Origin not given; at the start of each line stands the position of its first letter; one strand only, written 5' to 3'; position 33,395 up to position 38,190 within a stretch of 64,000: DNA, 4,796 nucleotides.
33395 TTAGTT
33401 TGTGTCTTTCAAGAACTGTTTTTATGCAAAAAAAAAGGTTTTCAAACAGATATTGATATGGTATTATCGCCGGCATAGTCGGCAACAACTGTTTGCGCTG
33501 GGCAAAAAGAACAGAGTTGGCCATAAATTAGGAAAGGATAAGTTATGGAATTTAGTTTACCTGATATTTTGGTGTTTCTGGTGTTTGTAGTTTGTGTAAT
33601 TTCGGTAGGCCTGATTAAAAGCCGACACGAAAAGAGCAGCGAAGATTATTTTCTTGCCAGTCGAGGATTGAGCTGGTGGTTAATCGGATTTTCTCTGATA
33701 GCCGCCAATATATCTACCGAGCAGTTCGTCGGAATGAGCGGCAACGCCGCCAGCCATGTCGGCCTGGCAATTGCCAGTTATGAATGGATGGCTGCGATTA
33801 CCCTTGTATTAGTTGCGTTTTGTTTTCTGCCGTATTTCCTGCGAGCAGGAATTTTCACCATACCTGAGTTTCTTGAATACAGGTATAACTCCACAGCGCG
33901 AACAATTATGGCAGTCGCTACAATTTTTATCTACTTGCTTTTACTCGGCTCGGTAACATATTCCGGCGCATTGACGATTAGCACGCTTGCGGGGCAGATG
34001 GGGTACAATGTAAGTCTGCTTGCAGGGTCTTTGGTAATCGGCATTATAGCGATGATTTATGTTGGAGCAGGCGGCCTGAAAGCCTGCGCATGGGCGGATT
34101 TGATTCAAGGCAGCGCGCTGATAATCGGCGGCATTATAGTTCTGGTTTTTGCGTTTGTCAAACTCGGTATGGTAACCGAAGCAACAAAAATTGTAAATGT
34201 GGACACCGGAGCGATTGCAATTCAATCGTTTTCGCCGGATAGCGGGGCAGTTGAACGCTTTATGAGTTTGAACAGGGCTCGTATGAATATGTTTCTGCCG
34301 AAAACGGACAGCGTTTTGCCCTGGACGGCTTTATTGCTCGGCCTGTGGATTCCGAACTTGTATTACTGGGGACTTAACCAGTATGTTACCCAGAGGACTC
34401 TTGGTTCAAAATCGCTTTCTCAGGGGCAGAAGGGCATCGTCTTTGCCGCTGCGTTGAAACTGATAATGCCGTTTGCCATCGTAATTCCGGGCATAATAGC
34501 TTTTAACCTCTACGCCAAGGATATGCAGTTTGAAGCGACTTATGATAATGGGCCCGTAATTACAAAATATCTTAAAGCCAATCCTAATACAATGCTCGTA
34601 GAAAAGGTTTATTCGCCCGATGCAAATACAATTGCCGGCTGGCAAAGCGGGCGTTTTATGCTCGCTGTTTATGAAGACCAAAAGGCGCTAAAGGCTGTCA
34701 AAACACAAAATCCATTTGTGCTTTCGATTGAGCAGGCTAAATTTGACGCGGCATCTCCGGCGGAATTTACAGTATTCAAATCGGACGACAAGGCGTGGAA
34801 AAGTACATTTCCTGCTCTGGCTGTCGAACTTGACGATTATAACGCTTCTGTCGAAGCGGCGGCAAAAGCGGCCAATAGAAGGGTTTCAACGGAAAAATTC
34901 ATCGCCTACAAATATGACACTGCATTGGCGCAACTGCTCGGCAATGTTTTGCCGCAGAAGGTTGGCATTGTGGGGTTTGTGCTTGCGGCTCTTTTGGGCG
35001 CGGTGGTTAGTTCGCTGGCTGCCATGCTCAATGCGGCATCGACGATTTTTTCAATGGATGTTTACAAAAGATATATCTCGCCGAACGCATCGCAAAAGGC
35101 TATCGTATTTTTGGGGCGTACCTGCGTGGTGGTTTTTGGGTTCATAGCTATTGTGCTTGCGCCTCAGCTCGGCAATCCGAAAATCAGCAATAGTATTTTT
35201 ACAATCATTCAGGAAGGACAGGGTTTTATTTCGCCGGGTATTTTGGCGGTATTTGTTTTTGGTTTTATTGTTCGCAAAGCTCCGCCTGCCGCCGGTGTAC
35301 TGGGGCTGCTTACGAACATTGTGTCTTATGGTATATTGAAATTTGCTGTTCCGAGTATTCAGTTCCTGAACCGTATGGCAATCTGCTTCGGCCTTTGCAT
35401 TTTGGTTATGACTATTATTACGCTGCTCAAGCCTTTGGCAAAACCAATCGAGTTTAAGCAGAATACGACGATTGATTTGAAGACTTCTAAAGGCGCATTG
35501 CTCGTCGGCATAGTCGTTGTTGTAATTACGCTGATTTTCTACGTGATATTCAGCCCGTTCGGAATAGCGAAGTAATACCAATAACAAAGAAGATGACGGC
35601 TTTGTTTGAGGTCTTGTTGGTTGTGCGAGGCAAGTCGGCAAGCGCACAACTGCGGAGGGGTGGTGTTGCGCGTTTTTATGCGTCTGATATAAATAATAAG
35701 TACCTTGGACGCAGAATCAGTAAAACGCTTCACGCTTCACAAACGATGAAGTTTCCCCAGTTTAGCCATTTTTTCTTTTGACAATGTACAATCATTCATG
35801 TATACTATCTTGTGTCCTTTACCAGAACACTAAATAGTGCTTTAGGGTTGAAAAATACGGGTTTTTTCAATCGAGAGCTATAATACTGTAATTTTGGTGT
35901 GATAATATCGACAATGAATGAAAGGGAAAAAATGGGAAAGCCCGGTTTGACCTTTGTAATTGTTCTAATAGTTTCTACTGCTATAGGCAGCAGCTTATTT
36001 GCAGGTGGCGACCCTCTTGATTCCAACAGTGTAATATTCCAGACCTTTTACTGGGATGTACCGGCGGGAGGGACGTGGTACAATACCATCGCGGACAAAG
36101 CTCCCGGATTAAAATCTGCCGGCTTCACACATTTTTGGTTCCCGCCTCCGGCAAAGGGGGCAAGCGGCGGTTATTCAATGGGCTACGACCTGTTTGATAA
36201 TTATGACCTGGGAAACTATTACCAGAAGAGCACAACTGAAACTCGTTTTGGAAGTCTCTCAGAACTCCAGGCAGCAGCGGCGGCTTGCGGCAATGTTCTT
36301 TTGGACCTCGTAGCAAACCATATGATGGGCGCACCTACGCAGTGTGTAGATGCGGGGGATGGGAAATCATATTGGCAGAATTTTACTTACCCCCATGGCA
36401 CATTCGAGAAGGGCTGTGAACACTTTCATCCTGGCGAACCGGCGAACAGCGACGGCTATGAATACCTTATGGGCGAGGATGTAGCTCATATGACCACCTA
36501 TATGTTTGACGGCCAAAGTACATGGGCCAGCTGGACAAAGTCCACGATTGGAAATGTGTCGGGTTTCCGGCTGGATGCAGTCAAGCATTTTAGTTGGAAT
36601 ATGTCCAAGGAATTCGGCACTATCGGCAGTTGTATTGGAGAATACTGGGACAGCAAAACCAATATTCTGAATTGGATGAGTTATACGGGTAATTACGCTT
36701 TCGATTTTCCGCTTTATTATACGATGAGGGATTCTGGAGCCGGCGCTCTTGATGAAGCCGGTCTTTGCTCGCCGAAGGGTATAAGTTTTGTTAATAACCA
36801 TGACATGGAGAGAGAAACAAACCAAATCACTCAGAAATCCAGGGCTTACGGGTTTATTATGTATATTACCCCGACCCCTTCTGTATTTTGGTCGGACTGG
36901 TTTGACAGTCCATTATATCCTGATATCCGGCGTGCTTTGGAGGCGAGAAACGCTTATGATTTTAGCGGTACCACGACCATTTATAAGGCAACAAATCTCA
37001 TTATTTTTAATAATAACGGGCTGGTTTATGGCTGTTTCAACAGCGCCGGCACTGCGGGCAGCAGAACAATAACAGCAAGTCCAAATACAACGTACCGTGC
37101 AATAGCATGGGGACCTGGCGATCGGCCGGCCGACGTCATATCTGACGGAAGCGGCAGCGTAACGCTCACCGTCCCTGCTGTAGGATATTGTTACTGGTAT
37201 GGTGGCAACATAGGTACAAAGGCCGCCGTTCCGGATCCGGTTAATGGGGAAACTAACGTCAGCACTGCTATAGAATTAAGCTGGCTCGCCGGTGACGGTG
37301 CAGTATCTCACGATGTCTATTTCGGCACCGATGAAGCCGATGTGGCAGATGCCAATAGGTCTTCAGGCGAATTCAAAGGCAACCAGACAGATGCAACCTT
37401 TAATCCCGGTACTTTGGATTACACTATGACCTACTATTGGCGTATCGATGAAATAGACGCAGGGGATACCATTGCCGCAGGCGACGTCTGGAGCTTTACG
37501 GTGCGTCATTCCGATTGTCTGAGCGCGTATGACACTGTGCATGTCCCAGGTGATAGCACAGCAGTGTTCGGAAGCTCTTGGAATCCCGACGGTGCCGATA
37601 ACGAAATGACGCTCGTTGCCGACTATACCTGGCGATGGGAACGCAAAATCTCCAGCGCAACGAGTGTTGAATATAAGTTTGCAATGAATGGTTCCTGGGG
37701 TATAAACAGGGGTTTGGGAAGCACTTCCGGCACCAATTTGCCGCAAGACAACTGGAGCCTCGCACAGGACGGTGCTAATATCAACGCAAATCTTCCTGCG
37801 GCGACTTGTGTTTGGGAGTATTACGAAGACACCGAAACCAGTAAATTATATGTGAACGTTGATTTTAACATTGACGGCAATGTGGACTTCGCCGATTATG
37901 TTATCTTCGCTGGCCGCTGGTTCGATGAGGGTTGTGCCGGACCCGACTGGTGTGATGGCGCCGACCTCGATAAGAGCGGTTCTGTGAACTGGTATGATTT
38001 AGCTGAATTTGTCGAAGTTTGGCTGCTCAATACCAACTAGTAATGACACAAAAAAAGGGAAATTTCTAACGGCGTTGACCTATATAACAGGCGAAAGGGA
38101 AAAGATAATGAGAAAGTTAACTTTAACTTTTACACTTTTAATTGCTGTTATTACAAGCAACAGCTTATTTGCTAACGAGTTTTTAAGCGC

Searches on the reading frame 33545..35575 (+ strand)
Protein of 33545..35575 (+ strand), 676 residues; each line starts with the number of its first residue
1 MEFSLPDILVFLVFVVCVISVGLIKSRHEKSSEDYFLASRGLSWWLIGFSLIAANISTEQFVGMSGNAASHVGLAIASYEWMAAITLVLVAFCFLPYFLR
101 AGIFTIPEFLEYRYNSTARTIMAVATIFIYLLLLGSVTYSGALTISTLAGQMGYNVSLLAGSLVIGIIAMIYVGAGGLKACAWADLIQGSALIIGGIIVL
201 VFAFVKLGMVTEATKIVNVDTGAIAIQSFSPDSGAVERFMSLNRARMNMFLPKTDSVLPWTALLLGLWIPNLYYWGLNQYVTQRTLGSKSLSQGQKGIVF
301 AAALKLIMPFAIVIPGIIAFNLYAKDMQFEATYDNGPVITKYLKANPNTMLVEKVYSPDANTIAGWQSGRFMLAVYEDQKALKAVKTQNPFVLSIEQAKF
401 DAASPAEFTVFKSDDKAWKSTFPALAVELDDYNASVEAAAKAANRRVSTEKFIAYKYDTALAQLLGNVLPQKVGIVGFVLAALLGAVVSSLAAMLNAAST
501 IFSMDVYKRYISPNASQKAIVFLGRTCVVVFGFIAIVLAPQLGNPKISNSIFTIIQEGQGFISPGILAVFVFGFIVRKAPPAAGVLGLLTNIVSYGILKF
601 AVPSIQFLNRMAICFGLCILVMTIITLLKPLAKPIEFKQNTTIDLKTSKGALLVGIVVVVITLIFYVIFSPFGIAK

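Call 18: search_protein_families(library=pfam, proteins=[window:33545-35575:+])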
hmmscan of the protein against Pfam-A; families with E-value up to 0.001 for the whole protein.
window:33545-35575:+ (676 aa): 1 family
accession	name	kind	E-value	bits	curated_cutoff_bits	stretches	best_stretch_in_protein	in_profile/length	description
PF00474.23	SSF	-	1.3e-51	176.2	22.8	2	35-331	1-266/406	Sodium:solute symporter family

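Call 81: find_encoding_contigs(protein=window:33545-35575:+, flank=1000, max_places=5)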
Protein window:33545-35575:+ (676 aa): no gene with exactly this product is on record in the collection.

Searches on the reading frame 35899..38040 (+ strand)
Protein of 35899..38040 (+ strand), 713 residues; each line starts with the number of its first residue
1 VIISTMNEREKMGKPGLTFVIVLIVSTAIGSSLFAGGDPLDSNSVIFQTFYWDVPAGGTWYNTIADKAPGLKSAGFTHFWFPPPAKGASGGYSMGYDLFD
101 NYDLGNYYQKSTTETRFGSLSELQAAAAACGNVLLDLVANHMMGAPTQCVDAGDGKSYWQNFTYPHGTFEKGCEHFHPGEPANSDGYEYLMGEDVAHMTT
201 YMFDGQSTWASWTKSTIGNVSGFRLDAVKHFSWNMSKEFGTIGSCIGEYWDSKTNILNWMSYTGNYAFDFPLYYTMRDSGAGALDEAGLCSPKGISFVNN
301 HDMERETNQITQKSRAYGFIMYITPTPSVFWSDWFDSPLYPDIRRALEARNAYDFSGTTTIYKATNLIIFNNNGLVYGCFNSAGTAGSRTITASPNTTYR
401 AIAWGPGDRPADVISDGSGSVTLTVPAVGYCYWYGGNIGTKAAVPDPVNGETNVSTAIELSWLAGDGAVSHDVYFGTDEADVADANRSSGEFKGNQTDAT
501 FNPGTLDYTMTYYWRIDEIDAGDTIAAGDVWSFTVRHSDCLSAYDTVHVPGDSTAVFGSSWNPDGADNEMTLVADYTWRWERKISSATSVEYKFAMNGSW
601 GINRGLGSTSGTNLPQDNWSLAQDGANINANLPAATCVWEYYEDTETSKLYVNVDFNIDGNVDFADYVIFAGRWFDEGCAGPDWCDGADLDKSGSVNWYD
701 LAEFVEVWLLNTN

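Call 18: search_protein_families(library=pfam, proteins=[window:35899-38040:+])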
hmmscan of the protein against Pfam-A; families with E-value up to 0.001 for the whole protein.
window:35899-38040:+ (713 aa): 1 family
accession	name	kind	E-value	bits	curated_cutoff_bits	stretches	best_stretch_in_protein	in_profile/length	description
PF22058.2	X25_BaPul_like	-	1.1e-05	25.9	27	1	548-645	3-82/87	Pullulanase X25 domain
